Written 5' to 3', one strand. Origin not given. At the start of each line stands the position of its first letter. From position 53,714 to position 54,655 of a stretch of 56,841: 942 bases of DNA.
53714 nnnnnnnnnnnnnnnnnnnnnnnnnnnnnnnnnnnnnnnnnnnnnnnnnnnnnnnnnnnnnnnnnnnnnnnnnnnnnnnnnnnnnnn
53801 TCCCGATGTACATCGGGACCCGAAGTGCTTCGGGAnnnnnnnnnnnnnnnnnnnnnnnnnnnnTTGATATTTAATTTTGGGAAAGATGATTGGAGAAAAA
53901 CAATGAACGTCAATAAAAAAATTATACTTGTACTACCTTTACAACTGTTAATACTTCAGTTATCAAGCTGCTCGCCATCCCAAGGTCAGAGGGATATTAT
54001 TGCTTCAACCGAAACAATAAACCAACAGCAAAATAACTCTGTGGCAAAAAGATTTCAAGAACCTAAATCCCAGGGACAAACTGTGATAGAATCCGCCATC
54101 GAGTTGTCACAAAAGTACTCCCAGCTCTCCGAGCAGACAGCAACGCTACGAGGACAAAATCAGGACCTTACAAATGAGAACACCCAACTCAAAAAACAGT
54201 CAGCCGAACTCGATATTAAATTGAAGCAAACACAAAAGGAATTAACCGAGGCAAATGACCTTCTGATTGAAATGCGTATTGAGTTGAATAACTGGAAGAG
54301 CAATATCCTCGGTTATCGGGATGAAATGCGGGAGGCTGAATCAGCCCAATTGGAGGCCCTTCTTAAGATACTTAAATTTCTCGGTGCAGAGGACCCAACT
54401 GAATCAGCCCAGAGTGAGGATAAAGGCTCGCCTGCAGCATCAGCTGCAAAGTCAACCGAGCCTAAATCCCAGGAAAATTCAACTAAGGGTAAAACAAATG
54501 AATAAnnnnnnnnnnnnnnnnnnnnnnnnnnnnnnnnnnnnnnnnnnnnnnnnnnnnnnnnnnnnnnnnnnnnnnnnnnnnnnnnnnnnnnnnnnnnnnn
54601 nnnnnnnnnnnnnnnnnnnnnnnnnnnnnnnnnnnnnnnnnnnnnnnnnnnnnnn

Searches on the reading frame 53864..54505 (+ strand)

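Call 7: search_protein_families(library=pfam, proteins=[window:53864-54505:+])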
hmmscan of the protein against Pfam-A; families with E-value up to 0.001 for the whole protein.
window:53864-54505:+ (213 aa): 2 families
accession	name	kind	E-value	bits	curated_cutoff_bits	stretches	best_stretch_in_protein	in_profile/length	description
PF11932.13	DUF3450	-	0.00022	21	32.6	1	49-168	18-136/241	Protein of unknown function (DUF3450)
PF16331.10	TolA_bind_tri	-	0.00079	19.9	30.1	1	76-130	18-72/76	TolA binding protein trimerisation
